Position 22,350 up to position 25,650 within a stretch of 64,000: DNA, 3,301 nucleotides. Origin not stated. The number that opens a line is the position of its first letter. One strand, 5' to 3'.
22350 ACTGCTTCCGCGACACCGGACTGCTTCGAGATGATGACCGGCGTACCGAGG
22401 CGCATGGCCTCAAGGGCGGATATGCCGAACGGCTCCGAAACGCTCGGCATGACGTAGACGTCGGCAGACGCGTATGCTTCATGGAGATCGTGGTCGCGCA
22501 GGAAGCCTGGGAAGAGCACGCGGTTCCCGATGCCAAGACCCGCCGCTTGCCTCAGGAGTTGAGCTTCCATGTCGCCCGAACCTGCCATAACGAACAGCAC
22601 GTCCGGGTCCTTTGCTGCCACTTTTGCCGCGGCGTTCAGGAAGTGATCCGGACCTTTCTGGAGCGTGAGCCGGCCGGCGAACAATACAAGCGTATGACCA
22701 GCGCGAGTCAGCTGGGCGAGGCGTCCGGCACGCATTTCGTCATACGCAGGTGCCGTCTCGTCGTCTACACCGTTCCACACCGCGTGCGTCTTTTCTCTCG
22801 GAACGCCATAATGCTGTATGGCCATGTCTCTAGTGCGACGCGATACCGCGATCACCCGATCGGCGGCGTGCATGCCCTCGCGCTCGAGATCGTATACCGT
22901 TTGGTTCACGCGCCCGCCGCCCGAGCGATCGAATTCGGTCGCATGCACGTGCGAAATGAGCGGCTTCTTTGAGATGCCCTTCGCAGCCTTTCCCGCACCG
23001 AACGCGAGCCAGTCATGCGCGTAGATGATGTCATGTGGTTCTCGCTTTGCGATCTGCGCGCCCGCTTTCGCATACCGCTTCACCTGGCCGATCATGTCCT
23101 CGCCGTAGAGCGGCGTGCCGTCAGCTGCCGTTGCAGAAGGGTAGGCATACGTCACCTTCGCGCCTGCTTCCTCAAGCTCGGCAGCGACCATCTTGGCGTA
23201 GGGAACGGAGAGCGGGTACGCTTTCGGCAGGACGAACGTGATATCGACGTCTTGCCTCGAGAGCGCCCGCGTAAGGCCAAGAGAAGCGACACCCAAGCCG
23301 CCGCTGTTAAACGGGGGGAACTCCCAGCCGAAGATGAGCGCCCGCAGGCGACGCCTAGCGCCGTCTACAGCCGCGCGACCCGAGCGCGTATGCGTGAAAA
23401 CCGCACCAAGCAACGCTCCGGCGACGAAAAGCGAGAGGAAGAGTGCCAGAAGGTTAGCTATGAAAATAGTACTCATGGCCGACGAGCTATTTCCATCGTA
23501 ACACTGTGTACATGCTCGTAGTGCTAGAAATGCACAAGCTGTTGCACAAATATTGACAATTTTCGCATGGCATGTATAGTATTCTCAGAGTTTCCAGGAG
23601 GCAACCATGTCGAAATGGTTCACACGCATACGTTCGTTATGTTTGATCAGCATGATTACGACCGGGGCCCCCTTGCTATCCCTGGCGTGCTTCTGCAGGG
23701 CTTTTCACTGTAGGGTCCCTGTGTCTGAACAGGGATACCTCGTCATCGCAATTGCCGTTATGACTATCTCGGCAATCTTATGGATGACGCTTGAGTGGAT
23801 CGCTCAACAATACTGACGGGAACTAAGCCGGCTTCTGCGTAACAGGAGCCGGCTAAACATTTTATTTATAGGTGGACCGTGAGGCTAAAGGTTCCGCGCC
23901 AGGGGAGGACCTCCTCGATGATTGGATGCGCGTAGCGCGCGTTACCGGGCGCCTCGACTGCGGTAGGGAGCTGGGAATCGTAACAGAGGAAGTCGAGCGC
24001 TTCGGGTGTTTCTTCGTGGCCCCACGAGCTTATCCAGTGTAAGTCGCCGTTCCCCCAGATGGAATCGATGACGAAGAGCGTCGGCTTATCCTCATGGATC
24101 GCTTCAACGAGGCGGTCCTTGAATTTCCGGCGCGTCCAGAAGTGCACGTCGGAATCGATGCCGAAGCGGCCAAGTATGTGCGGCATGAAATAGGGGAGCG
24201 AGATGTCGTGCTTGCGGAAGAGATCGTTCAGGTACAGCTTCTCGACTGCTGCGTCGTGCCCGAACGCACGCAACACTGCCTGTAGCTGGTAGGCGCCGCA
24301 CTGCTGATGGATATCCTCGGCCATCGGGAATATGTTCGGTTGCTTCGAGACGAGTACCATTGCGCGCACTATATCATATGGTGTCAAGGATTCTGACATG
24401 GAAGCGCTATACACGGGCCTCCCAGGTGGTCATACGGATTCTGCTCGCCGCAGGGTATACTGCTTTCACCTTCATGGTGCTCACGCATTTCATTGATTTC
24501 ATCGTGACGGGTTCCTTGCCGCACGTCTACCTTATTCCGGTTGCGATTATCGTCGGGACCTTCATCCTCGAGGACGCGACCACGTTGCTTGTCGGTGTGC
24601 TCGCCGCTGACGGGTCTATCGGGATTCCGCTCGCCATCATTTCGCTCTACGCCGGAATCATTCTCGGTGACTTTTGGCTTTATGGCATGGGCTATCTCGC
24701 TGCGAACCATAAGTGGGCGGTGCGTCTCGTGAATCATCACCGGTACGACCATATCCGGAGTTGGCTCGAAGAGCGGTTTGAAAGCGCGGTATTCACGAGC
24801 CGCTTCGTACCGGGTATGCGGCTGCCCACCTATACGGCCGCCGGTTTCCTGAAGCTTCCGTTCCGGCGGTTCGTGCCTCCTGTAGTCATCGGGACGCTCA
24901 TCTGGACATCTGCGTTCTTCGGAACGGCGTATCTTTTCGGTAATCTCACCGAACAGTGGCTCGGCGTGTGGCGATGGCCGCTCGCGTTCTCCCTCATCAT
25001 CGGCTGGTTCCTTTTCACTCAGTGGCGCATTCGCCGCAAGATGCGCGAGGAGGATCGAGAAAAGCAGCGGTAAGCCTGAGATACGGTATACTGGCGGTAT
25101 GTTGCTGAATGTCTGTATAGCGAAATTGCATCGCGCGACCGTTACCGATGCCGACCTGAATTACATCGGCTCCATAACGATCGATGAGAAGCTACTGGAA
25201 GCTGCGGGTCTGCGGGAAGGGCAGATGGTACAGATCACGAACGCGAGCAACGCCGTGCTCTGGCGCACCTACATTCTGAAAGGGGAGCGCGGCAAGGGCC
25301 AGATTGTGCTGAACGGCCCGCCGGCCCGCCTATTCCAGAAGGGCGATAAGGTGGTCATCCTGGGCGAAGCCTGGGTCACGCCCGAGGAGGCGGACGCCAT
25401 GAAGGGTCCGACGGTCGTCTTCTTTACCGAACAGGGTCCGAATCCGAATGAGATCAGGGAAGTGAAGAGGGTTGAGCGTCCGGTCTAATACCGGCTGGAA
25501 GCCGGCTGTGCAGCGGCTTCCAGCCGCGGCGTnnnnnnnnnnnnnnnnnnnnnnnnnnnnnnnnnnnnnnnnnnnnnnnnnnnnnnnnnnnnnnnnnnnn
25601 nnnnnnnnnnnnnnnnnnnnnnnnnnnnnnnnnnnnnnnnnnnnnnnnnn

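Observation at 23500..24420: AT-rich islet: very strongly signalled 69-aa two-TM peptide gene convergent with a C39/papain-like peptidase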

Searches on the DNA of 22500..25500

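Call 4: search_rna_families(source=window, start=22500, end=25500, threshold=evalue, max_evalue=1, show_alignments=3)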
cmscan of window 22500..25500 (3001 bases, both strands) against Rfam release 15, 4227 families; matches with E-value up to 1: 0.
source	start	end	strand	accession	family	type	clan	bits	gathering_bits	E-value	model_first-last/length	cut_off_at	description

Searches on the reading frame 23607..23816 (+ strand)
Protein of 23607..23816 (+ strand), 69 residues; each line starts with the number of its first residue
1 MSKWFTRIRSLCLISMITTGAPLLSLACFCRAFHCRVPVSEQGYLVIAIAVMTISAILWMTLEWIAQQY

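Call 6: search_protein_families(library=pfam, proteins=[window:23607-23816:+], max_evalue=1)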
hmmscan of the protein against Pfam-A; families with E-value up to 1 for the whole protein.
window:23607-23816:+ (69 aa): 1 family
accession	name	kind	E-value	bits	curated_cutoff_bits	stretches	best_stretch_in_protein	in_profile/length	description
PF17272.7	DUF5337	-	0.062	13.6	27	1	50-68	18-36/74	Family of unknown function (DUF5337)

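Call 9: search_protein_families(library=ncbifam, proteins=[window:23607-23816:+], max_evalue=1)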
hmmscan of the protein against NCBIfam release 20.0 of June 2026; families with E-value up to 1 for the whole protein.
window:23607-23816:+ (69 aa): 1 family
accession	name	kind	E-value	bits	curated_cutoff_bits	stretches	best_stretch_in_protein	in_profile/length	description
TIGR00699.1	GABAtrns_euk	equivalog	0.073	11.8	567.15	1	13-69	165-221/464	4-aminobutyrate--2-oxoglutarate transaminase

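Call 32: find_homologous_proteins(query=window:23607-23813:+, max_evalue=10)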
Query window:23607-23813:+ (69 aa): 1 proteins with E <= 10 among 1 candidates.
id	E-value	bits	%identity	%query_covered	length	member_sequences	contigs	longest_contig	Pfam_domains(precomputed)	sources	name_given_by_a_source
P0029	3.0e-38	146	100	100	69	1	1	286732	-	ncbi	-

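Call 52: find_related_loci(query=window:23607-23813:+, collection=viral_contigs, flank=3000)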
Query window:23607-23813:+ (69 aa) in viral_contigs; peptide patterns used: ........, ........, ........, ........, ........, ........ (x = any residue, [..] = any of these).
22 stretches matched a pattern, but none encodes a relative of the query by tblastn (E <= 1e-3).

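Call 66: search_protein_families(library=padloc, proteins=[window:23607-23816:+], max_evalue=1)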
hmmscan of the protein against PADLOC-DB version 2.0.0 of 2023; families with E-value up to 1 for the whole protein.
window:23607-23816:+ (69 aa): 0 families

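Call 82: search_protein_families(library=phrogs, proteins=[window:23607-23816:+], max_evalue=1)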
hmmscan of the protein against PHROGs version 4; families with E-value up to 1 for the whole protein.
window:23607-23816:+ (69 aa): 0 families

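Call 91: search_dna_similar(query=window:23607-23813:+, collection=plasmids, mode=protein, max_evalue=0.1, max_rows=5)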
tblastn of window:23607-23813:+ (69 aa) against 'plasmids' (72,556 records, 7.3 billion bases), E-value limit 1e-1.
No match.

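Call 92: search_dna_similar(query=window:23607-23813:+, collection=phages, mode=protein, max_evalue=0.1, max_rows=5)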
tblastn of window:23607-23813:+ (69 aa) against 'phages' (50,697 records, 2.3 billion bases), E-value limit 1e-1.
No match.
